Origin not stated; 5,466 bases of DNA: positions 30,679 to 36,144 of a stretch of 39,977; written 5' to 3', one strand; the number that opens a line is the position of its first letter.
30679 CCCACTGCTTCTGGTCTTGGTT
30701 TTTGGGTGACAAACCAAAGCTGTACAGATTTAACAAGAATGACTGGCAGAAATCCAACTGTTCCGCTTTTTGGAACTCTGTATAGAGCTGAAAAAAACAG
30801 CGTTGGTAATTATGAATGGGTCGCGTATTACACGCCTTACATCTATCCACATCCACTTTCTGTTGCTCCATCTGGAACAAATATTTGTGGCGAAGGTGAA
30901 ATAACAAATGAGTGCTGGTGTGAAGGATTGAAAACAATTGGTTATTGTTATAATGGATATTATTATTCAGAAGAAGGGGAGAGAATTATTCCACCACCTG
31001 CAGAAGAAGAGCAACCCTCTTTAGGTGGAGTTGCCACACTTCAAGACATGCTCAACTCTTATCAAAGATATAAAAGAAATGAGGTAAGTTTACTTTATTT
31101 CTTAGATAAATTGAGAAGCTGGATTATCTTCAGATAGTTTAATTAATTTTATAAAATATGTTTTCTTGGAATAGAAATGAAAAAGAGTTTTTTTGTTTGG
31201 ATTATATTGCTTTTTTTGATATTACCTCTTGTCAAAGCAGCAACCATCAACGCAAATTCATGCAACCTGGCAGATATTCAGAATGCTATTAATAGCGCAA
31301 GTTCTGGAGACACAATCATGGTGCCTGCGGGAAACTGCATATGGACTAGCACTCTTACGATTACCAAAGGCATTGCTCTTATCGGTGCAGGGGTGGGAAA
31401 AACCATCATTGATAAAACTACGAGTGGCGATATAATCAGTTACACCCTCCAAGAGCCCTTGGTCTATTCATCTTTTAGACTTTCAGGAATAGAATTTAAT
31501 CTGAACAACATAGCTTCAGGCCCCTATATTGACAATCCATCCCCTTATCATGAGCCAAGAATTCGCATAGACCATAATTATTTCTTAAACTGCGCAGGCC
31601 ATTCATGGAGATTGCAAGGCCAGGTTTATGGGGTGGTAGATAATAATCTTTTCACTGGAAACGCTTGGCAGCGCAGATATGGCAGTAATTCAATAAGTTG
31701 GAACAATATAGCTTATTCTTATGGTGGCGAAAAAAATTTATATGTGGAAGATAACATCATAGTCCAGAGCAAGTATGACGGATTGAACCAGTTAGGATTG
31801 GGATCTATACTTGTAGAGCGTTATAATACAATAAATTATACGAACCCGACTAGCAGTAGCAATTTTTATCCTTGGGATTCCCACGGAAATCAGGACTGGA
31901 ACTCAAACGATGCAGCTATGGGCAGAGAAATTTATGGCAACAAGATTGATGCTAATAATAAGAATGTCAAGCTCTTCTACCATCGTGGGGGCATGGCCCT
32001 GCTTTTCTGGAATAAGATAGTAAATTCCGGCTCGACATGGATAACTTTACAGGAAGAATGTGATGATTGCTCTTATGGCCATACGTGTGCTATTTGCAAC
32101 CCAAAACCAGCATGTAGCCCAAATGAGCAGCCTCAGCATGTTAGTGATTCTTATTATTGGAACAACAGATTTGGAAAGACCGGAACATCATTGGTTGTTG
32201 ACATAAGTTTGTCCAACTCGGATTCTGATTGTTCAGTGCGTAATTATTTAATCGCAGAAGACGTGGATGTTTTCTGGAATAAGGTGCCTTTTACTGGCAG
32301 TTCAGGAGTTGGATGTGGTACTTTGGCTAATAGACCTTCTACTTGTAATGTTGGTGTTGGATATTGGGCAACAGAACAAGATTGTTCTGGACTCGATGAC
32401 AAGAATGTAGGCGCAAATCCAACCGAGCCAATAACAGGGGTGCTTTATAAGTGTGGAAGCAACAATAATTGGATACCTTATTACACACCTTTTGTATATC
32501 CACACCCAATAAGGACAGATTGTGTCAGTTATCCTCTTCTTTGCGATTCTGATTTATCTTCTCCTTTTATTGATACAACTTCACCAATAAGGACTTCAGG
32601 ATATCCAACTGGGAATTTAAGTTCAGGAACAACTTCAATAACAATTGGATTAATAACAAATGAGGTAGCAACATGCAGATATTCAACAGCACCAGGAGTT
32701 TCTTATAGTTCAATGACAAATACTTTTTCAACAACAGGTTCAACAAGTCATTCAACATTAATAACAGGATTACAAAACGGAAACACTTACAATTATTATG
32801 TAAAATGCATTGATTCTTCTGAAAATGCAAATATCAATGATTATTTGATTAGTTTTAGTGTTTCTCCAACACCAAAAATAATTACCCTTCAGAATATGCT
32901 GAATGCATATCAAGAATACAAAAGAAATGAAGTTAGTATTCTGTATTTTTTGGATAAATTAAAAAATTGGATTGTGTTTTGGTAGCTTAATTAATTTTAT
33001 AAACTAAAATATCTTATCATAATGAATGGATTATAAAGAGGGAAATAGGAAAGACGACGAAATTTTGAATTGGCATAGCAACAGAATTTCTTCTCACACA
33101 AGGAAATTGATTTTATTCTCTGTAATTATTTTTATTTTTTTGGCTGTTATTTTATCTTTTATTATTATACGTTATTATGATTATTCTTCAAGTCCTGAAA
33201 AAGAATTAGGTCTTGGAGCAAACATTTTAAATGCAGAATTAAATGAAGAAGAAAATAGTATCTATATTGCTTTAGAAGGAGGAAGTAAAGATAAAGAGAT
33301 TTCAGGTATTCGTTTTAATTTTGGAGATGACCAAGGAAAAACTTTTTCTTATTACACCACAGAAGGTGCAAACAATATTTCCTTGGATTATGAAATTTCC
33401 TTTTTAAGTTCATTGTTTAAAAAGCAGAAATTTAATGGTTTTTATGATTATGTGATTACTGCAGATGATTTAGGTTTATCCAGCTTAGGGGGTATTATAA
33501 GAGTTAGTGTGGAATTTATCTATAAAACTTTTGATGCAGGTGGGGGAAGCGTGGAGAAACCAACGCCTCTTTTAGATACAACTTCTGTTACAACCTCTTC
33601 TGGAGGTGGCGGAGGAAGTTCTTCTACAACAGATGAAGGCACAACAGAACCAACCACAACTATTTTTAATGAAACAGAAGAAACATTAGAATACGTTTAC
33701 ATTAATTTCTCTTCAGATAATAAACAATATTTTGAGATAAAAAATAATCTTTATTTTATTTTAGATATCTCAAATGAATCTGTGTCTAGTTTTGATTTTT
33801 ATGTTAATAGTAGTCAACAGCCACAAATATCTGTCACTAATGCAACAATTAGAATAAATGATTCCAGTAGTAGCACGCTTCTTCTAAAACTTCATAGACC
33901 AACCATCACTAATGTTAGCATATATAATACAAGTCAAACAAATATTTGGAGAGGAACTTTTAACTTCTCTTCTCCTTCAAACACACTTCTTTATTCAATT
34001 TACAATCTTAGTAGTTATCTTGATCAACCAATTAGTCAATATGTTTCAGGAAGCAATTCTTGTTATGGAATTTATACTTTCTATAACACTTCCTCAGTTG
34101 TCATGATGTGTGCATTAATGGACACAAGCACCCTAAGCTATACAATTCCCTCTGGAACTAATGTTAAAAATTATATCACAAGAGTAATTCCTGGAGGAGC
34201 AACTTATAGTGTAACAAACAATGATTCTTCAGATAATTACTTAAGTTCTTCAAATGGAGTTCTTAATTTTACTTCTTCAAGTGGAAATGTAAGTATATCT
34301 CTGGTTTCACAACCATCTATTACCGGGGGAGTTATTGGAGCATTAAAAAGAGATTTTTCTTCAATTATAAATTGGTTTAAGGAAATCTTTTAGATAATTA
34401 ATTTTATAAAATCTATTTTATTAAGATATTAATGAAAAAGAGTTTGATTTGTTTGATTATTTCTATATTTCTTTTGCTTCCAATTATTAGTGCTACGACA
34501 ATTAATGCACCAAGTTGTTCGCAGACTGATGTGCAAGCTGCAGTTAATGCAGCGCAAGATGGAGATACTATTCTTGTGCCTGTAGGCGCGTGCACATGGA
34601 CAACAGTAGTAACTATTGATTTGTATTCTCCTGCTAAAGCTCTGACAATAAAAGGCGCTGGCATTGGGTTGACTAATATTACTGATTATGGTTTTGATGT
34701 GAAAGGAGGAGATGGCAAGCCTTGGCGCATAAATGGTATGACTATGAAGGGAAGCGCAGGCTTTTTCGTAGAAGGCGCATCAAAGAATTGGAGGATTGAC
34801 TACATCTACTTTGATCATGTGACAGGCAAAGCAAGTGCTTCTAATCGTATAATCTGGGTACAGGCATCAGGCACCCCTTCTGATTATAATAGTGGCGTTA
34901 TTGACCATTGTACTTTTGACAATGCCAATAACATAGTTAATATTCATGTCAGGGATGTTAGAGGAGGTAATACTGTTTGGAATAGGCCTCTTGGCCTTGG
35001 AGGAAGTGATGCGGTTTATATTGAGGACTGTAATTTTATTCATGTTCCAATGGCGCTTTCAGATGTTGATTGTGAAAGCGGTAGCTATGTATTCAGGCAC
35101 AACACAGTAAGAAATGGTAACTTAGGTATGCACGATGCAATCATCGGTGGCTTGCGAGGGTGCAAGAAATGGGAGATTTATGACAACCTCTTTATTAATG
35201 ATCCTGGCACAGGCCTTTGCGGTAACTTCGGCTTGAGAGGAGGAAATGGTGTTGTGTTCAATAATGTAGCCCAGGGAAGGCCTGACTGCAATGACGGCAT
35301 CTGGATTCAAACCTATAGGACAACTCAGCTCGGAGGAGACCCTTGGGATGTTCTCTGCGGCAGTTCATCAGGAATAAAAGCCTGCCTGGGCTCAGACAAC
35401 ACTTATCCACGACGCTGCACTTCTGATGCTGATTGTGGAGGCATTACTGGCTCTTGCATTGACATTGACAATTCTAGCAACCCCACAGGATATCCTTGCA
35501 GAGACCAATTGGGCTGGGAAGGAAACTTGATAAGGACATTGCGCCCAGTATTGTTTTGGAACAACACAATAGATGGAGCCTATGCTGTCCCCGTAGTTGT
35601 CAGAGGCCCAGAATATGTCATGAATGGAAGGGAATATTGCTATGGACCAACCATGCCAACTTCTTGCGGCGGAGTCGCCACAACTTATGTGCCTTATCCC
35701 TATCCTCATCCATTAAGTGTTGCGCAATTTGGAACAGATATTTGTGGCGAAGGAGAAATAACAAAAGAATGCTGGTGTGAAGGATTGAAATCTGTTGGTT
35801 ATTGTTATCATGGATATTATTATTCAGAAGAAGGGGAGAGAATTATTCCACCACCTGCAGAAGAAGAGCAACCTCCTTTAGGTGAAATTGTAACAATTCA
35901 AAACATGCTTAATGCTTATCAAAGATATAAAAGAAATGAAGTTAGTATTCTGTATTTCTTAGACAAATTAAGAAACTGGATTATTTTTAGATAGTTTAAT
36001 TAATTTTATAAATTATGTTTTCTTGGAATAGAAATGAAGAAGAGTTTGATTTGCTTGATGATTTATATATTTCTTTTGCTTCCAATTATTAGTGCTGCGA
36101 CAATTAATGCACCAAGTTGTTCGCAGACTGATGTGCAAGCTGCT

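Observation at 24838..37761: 13-kb head-to-tail array of seven modular paralogues with conserved ends and diverged beta-helix-like cores: candidate recombination-driven variable surface/secreted-protein system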

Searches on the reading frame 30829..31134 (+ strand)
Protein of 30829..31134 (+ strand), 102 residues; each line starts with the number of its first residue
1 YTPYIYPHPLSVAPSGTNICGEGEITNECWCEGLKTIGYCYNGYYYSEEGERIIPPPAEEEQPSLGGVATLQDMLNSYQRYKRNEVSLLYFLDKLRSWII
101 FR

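Call 20: find_homologous_proteins(query=window:30829-31134:+, max_evalue=0.01)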
Query seq(102 aa) (102 aa): 1 proteins with E <= 0.01 among 2 candidates.
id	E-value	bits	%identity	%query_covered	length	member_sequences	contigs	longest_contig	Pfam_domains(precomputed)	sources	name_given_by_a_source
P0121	5.1e-51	189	79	100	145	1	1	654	-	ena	-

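Call 34: search_protein_representatives(alignment_id=A3)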
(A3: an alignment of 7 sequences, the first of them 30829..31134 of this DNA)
Query: 7 sequences, 102 profile positions. Proteins with E-value up to 0.001 (for the whole library): 33; up to 1e-10: 29; up to 1e-30: 3. The best 33 are listed.
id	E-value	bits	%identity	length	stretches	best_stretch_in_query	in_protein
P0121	3.6e-54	197.0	-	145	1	1-102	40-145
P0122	5.2e-48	177.2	-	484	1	1-102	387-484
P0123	8.0e-35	134.9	-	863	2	1-49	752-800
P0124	5.2e-22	93.7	-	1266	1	1-98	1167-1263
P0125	3.8e-19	84.5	-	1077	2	1-57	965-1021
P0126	3.7e-18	81.3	-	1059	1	1-91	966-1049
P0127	4.9e-17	77.7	-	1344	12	61-98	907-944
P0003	6.0e-17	77.5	-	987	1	1-48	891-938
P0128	1.0e-16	76.7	-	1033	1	1-91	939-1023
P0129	2.9e-16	75.2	-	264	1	1-98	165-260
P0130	1.3e-15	73.2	-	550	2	60-102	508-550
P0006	1.8e-15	72.7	-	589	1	1-57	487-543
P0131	2.1e-15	72.5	-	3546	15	10-88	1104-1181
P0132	2.2e-15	72.5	-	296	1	1-48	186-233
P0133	3.1e-15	71.9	-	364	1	1-98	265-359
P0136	3.0e-14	68.8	-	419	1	56-101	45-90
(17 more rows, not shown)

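Call 49: find_related_loci(query=A3, collection=genome_contigs, flank=10000)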
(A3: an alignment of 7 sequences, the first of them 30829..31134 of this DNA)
Query A3 (102 aa) in genome_contigs; peptide patterns used: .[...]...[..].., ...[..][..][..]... (x = any residue, [..] = any of these).
87 stretches matched a pattern; 2 encode a relative of the query (tblastn E <= 1e-3); 2 distinct loci.
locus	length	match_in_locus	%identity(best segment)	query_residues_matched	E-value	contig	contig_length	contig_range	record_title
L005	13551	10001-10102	74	68-101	2e-15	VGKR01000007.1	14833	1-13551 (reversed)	MAG: Candidatus Pacearchaeota archaeon isolate M_DeepCast_400m_m2_303 M_DeepCast_400m_m2_303_Ga0194112_10006931, whole g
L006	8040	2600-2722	62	60-101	2e-14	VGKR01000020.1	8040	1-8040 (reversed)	MAG: Candidatus Pacearchaeota archaeon isolate M_DeepCast_400m_m2_303 M_DeepCast_400m_m2_303_Ga0194112_10018484, whole g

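Call 53: find_related_loci(query=A3, collection=metagenome_contigs, flank=10000)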
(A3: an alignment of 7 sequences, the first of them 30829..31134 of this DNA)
Query A3 (102 aa) in metagenome_contigs; peptide patterns used: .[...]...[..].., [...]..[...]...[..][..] (x = any residue, [..] = any of these).
118 stretches matched a pattern; 1 encode a relative of the query (tblastn E <= 1e-3); 1 distinct loci.
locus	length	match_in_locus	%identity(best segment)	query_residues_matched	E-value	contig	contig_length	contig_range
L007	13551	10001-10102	74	68-101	1e-15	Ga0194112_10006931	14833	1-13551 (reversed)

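Call 54: find_encoding_contigs(protein=P0136, flank=10000, max_places=4)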
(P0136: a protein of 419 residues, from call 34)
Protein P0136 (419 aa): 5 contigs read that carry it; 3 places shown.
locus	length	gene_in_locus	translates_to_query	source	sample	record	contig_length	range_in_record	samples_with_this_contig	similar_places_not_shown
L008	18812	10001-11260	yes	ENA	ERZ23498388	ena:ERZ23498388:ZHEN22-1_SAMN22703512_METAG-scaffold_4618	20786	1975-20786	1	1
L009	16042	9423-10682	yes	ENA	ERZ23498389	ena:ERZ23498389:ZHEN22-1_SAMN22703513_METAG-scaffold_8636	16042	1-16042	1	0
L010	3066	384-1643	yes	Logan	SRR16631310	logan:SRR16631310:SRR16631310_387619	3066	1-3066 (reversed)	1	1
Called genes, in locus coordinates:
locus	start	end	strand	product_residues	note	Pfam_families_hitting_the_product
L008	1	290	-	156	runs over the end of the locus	-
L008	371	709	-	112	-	PF01849:NAC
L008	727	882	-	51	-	PF03911:Sec61_beta (weak)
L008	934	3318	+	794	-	PF00133:tRNA-synt_1, PF09334:tRNA-synt_1g, PF01406:tRNA-synt_1e (weak), PF08264:Anticodon_1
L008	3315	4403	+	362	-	PF03463:eRF1_1, PF18854:baeRF_family10, PF03464:eRF1_2, PF18859:acVLRF1, PF03465:eRF1_3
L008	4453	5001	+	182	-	PF04079:SMC_ScpB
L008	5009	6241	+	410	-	PF13506:Glyco_transf_21, PF03142:Chitin_synth_2 (faint), PF00535:Glycos_transf_2, PF10111:Glyco_tranf_2_2, PF13641:Glyco_tranf_2_3, PF13632:Glyco_trans_2_3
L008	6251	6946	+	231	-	-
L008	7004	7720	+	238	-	-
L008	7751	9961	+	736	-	PF17957:Big_7 (weak)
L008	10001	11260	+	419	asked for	-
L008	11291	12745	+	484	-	-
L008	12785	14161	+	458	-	-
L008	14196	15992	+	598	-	PF22842:Pel9A-like_beta_helix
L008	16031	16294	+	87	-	PF13656:RNA_pol_L_2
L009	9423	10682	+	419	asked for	-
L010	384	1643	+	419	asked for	-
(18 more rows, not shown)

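Call 74: predict_structure(alignment_id=A7)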
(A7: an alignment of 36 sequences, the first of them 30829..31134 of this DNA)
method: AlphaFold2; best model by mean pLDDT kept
length: 102 residues; sequences in the alignment: 36
mean_pLDDT: 68.8   pTM: 0.37
mean pLDDT of the five models: 68.8, 68.0, 66.1, 65.8, 65.3
residues with pLDDT >= 90: 0; 70-90: 66; 50-70: 18; < 50: 18
segments of 3 or more residues with pLDDT < 50: 1-4, 54-66
pLDDT, mean of each block of 10 residues (from residue 1): 49 75 83 83 75 47 51 76 78 74 54
secondary structure, 60 per line:
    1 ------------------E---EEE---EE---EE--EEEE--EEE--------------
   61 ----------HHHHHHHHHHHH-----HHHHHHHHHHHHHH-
elements in order: E23-25 E38-41 E44-46 H71-82 H88-101

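Call 76: fold_search(model_id=the predicted structure, library=pdb)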
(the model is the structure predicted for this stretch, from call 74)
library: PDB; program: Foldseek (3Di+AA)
matches with E <= 10: 23; with E <= 0.001: 0
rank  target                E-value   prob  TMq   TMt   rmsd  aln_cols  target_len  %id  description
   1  4mt4_A                3.0e+00  0.63  0.26  0.06   0.7        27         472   26  Crystal structure of the Campylobacter jejuni CmeC outer membrane channel (released 2014-09-24)
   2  1vf7_G                3.9e+00  0.15  0.22  0.11   3.0        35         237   26  Crystal structure of the membrane fusion protein, MexA of the multidrug transporter (released 2004-05-25)
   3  4k34_A                5.5e+00  0.41  0.26  0.07   0.6        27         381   30  Crystal structures of CusC review conformational changes accompanying folding and transmembrane channel formation (released 2013-10-16)
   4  9a6f_B                5.9e+00  0.35  0.27  0.44   0.9        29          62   14  Integrative model of CODY-YPPF by crosslinking MS and deep learning (released 2024-09-18)
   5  4k7k_A                6.8e+00  0.35  0.26  0.07   0.6        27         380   30  Crystal structures of CusC review conformational changes accompanying folding and transmembrane channel formation (released 2013-10-16)
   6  4k34_B                7.3e+00  0.33  0.26  0.08   0.6        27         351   30  Crystal structures of CusC review conformational changes accompanying folding and transmembrane channel formation (released 2013-10-16)
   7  4k7k_B                7.3e+00  0.33  0.26  0.07   0.6        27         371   30  Crystal structures of CusC review conformational changes accompanying folding and transmembrane channel formation (released 2013-10-16)
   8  4mt4_B                7.3e+00  0.33  0.26  0.06   0.7        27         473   26  Crystal structure of the Campylobacter jejuni CmeC outer membrane channel (released 2014-09-24)
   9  2xta_D                7.8e+00  0.16  0.23  0.03   1.4        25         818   20  Crystal structure of the SucA domain of Mycobacterium smegmatis alpha- ketoglutarate decarboxylase in complex with ace (released 2011-06-15)
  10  1t5e_A                7.8e+00  0.09  0.22  0.11   3.1        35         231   26  The structure of MexA (released 2004-05-18)
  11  2v4d_B                7.8e+00  0.09  0.22  0.08   3.1        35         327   26  Re-refinement of MexA adaptor protein (released 2009-04-14)
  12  5iuy_A                8.3e+00  0.23  0.24  0.06   0.7        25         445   24  Structural insights of the outer-membrane channel OprN (released 2016-07-06)
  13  2xta_A                8.3e+00  0.12  0.20  0.03   1.1        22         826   23  Crystal structure of the SucA domain of Mycobacterium smegmatis alpha- ketoglutarate decarboxylase in complex with ace (released 2011-06-15)
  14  8x4n_B                8.3e+00  0.10  0.20  0.20   2.3        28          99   25  Crystal structure of the PI3P-binding domain of Legionella SetA in complex with inositol 1,3-bisphosphate (released 2025-02-19)
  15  1vf7_C                8.9e+00  0.08  0.23  0.11   3.0        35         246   26  Crystal structure of the membrane fusion protein, MexA of the multidrug transporter (released 2004-05-25)
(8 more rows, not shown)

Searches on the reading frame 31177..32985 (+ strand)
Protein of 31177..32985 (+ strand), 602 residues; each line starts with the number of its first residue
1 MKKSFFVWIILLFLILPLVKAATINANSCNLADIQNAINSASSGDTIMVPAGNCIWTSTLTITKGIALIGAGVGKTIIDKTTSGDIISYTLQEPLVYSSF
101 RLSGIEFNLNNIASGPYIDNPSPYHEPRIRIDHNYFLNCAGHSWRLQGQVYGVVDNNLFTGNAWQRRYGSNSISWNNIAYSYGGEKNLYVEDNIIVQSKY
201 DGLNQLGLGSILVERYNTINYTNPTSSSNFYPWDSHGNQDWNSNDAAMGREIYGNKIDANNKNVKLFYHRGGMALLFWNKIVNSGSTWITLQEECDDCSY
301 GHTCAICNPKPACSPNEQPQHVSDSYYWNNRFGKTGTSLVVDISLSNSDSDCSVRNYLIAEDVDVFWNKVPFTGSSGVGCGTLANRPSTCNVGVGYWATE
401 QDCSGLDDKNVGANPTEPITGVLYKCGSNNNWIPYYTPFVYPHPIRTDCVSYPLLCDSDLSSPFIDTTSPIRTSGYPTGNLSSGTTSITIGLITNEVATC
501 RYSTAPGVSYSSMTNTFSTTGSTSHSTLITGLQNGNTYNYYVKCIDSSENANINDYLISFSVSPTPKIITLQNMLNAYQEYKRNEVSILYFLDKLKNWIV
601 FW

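Call 3: search_protein_families(library=pfam, proteins=[window:31177-32985:+], max_evalue=1)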
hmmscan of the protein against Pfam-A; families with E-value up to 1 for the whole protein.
window:31177-32985:+ (602 aa): 4 families
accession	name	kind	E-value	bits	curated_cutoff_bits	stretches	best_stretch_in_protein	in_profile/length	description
PF12708.12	Pect-lyase_RHGA_epim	-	0.00013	22.3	27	1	32-84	19-74/213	Rhamnogalacturonase A/epimerase, pectate lyase-like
PF16656.11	Pur_ac_phosph_N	-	0.0024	18.8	30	1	486-547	13-85/93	Purple acid Phosphatase, N-terminal domain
PF06514.17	PsbU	-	0.075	13.5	24.5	1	245-285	4-43/93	Photosystem II 12 kDa extrinsic protein (PsbU)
PF01663.27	Phosphodiest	-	0.096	12.7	23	0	507-536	30-59/342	Type I phosphodiesterase / nucleotide pyrophosphatase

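Call 29: search_protein_families(library=ncbifam, proteins=[window:31177-32985:+], max_evalue=0.1)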
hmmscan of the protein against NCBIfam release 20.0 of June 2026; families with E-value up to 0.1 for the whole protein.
window:31177-32985:+ (602 aa): 2 families
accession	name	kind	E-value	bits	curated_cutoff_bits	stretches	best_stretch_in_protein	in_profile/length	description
TIGR03805.1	beta_helix_1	subfamily_domain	2e-05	23.8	141.5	1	34-81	1-49/314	parallel beta-helix domain-containing protein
NF002708.1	PRK02515.1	equivalog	0.041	13.8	85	1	239-274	44-76/137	photosystem II complex extrinsic protein PsbU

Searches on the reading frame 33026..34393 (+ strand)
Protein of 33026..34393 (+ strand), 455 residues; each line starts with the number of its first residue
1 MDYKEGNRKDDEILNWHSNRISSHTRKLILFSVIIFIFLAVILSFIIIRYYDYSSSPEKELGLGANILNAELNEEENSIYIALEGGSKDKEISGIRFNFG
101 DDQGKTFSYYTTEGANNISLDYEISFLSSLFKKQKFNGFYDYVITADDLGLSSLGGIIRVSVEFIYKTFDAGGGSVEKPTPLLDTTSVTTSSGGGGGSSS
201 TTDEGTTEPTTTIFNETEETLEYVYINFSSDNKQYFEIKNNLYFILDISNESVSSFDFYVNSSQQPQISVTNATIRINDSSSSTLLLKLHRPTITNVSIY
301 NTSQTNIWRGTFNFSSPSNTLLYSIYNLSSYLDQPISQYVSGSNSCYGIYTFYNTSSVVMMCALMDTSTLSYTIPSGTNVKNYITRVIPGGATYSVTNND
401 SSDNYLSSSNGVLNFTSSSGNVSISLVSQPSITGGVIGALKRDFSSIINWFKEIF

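Call 3: search_protein_families(library=pfam, proteins=[window:33026-34393:+], max_evalue=1)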
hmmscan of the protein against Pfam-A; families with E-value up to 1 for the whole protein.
window:33026-34393:+ (455 aa): 0 families

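Call 29: search_protein_families(library=ncbifam, proteins=[window:33026-34393:+], max_evalue=0.1)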
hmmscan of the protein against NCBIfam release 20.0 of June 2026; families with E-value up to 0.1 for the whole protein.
window:33026-34393:+ (455 aa): 0 families

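Call 57: find_homologous_proteins(query=window:33026-34393:+, max_evalue=0.001)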
Query window:33026-34393:+ (455 aa): 2 proteins with E <= 0.001 among 8000 candidates.
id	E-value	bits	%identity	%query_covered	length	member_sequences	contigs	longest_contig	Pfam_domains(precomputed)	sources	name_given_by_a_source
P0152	1.3e-289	978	100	100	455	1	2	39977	-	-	-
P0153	8.3e-118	412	47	100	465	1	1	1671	-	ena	-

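Call 59: search_solved_structures(query=window:33026-34393:+, max_evalue=10)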
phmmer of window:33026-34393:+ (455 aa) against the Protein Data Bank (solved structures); distinct sequences matched with E-value up to 10: 0.

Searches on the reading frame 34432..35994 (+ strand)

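Call 3: search_protein_families(library=pfam, proteins=[window:34432-35994:+], max_evalue=1)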
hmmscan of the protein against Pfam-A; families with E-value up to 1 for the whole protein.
window:34432-35994:+ (520 aa): 0 families

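Call 29: search_protein_families(library=ncbifam, proteins=[window:34432-35994:+], max_evalue=0.1)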
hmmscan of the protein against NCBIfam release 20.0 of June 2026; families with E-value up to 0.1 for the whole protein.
window:34432-35994:+ (520 aa): 1 family
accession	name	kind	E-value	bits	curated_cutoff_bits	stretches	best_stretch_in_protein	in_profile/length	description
TIGR03805.1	beta_helix_1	subfamily_domain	0.00029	20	141.5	1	35-96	2-58/314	parallel beta-helix domain-containing protein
